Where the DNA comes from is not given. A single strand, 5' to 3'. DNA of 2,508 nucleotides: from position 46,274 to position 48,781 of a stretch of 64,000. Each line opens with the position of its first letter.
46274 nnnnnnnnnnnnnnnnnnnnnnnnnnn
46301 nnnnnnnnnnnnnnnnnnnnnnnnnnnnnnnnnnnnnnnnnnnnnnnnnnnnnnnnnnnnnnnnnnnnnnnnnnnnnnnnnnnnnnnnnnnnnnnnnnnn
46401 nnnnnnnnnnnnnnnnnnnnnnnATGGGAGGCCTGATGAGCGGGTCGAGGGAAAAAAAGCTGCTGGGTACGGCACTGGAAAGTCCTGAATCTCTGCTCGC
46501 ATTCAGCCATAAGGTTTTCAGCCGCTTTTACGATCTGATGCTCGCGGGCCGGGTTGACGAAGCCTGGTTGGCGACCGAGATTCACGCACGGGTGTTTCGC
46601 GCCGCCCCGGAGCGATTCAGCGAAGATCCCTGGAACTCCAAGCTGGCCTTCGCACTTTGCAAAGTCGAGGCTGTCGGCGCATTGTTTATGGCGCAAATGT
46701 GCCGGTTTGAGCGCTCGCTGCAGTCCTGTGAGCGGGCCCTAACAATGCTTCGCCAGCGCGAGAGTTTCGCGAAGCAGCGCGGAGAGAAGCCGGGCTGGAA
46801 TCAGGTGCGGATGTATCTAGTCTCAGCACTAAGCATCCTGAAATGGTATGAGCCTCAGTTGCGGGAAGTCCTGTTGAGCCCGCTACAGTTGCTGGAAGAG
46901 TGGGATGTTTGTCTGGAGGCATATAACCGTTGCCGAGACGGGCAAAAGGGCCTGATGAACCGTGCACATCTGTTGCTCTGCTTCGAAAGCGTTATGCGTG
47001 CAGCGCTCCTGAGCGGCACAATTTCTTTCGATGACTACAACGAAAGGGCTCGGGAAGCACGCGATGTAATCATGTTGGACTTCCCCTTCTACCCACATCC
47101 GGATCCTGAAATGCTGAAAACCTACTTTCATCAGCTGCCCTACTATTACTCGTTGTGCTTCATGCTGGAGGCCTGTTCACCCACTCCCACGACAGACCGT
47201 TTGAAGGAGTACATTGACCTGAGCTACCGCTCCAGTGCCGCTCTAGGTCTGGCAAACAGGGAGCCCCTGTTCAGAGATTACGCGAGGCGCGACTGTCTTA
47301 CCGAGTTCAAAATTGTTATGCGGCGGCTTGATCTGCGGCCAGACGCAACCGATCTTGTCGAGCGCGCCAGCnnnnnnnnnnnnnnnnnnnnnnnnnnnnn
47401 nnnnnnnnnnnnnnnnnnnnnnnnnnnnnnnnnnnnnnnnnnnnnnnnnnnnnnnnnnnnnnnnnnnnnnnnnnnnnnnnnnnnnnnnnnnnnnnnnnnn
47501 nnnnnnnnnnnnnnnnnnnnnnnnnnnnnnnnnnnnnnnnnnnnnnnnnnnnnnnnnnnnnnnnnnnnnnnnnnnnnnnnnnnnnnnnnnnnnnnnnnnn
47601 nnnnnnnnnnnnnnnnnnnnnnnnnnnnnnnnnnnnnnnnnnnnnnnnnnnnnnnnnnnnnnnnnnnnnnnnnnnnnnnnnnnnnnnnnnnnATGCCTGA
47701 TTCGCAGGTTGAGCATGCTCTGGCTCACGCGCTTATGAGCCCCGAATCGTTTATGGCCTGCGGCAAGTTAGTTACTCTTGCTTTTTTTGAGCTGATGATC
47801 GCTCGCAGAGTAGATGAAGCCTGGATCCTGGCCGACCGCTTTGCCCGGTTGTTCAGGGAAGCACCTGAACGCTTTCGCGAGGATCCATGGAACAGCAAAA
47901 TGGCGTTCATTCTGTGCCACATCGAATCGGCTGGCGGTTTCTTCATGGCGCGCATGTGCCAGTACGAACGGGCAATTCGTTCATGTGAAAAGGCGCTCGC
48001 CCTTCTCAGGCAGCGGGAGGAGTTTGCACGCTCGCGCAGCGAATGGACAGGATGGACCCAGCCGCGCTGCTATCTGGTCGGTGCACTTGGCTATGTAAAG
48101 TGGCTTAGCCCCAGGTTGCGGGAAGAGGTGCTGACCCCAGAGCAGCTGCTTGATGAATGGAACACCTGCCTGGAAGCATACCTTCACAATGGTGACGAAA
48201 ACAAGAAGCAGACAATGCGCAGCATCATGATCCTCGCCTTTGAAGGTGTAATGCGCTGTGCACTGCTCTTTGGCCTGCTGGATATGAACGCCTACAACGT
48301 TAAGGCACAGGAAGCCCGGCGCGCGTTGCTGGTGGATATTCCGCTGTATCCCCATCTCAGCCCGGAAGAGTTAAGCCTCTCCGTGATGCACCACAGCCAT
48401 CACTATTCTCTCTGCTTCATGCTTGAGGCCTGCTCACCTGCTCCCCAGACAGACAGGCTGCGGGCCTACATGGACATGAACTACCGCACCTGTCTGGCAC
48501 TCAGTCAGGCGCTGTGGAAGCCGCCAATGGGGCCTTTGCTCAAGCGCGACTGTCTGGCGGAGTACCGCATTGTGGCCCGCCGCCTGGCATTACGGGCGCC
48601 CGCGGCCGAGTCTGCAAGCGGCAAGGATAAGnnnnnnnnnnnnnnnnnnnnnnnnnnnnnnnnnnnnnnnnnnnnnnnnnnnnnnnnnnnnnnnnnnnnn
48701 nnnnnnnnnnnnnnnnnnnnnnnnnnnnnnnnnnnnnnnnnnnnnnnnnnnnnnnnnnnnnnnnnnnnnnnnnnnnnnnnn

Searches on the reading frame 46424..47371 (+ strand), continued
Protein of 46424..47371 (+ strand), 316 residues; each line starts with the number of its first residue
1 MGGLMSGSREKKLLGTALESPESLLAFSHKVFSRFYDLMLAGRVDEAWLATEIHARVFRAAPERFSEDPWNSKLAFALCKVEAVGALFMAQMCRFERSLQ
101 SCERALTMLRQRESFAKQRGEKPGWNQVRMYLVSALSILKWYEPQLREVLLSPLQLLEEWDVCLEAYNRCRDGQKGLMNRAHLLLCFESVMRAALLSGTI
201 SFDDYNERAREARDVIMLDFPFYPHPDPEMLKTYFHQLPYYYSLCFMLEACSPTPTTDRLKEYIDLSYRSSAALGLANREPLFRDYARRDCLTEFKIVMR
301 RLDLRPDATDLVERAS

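Call 74: fold_search(model_id=the predicted structure, library=pdb)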
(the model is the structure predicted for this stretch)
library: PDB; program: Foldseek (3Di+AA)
matches with E <= 10: 936; with E <= 0.001: 0
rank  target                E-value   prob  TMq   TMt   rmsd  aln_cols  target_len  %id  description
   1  4g2v_A                6.8e-03  1.00  0.36  0.35   9.7       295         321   12  Structure complex of LGN binding with FRMPD1 (released 2013-01-23)
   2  6hc2_C                8.1e-03  1.00  0.37  0.33  10.7       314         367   14  Crystal structure of NuMA/LGN hetero-hexamers (released 2019-05-29)
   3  4a1s_B                8.8e-03  1.00  0.40  0.38   9.7       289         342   12  Crystallographic structure of the Pins:Insc complex (released 2012-03-28)
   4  5a7d_B                9.5e-03  1.00  0.36  0.33  10.7       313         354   15  Tetrameric assembly of LGN with Inscuteable (released 2016-08-03)
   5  6hc2_E                1.1e-02  1.00  0.36  0.32  11.2       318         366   12  Crystal structure of NuMA/LGN hetero-hexamers (released 2019-05-29)
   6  6hc2_S                1.1e-02  1.00  0.42  0.37  10.4       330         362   11  Crystal structure of NuMA/LGN hetero-hexamers (released 2019-05-29)
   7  5a7d_E                1.5e-02  1.00  0.39  0.36  11.9       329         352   14  Tetrameric assembly of LGN with Inscuteable (released 2016-08-03)
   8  3sf4_A                1.6e-02  1.00  0.37  0.34  10.5       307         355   11  Crystal structure of the complex between the conserved cell polarity proteins Inscuteable and LGN (released 2011-11-23)
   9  4wng_A                1.7e-02  1.00  0.39  0.37   8.8       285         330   13  Crystal structure of the TPR domain of LGN in complex with Frmpd4/Preso1 at 2.1 Angstrom resolution (released 2015-09-16)
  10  5a7d_H                1.7e-02  1.00  0.40  0.38  10.1       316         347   13  Tetrameric assembly of LGN with Inscuteable (released 2016-08-03)
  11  3msv_B                1.8e-02  1.00  0.38  0.35  15.9       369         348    9  The hypoxic regulator of sterol synthesis Nro1 is a nuclear import adaptor (released 2011-04-20)
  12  5a7d_C                1.8e-02  0.99  0.32  0.29  13.0       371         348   10  Tetrameric assembly of LGN with Inscuteable (released 2016-08-03)
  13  3sf4_C                1.9e-02  1.00  0.36  0.33  10.9       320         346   10  Crystal structure of the complex between the conserved cell polarity proteins Inscuteable and LGN (released 2011-11-23)
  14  4wne_A                1.9e-02  0.97  0.28  0.28  11.2       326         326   12  Crystal structure of the TPR domain of LGN in complex with Frmpd4/Preso1 at 2.0 Angstrom resolution (released 2015-09-16)
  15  5a7d_D                2.0e-02  1.00  0.37  0.34  10.6       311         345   15  Tetrameric assembly of LGN with Inscuteable (released 2016-08-03)
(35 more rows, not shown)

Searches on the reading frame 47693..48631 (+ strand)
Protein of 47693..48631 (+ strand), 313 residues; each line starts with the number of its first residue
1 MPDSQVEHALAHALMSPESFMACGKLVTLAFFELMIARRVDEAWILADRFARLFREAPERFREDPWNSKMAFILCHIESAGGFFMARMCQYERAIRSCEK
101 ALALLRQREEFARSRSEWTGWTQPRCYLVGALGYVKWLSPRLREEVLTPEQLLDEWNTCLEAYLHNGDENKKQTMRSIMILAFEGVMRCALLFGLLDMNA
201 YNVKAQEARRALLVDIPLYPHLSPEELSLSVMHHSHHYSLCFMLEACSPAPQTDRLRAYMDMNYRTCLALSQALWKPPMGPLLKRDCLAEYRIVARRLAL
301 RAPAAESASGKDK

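Call 6: search_protein_families(library=pfam, proteins=[window:47693-48631:+], max_evalue=1)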
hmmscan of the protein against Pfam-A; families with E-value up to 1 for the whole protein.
window:47693-48631:+ (313 aa): 3 families
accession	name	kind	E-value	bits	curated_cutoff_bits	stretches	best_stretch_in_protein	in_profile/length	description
PF17779.7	NOD2_WH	-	0.029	14.9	23.1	1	174-216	2-44/57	NOD2 winged helix domain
PF07719.23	TPR_2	-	0.056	14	27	1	85-105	11-31/34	Tetratricopeptide repeat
PF00515.34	TPR_1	-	0.098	13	27.8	1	88-104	14-30/34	Tetratricopeptide repeat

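Call 7: search_protein_families(library=padloc, proteins=[window:47693-48631:+], max_evalue=1)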
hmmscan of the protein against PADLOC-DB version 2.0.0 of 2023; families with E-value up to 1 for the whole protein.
window:47693-48631:+ (313 aa): 1 family
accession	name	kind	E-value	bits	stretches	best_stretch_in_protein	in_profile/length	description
PDLC04197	HEC-01B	-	0.048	11.3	1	31-65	82-118/192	-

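Call 8: search_protein_families(library=ncbifam, proteins=[window:47693-48631:+], max_evalue=1)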
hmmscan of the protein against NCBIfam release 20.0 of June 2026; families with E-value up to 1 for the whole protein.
window:47693-48631:+ (313 aa): 0 families

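Call 9: search_protein_families(library=phrogs, proteins=[window:47693-48631:+], max_evalue=1)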
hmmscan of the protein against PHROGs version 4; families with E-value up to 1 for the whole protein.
window:47693-48631:+ (313 aa): 0 families

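Call 41: list_cluster_members(proteins=[P0001, window:47693-48631:+, P0002, window:45833-46309:+, L003:9552-9998:+])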
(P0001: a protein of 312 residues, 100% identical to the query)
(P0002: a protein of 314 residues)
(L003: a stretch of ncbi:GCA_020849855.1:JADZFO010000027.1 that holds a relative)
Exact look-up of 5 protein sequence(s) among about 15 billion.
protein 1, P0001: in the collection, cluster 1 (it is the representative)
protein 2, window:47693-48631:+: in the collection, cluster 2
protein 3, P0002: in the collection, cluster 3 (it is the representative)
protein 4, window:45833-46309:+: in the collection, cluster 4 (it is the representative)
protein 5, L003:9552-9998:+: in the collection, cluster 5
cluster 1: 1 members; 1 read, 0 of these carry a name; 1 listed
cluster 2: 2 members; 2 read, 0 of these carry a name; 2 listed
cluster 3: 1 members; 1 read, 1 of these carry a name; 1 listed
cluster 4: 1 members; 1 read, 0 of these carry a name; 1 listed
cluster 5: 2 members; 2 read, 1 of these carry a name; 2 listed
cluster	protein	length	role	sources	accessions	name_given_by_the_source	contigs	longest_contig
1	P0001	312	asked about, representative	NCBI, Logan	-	-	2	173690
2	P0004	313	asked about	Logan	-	-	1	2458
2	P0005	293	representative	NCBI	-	-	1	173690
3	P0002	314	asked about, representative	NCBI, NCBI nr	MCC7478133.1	hypothetical protein IT575_06695 [bacterium] | hypothetical protein [bacterium]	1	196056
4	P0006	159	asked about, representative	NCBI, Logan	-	-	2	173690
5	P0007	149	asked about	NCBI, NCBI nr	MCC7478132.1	helix-turn-helix transcriptional regulator [bacterium]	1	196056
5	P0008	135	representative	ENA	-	-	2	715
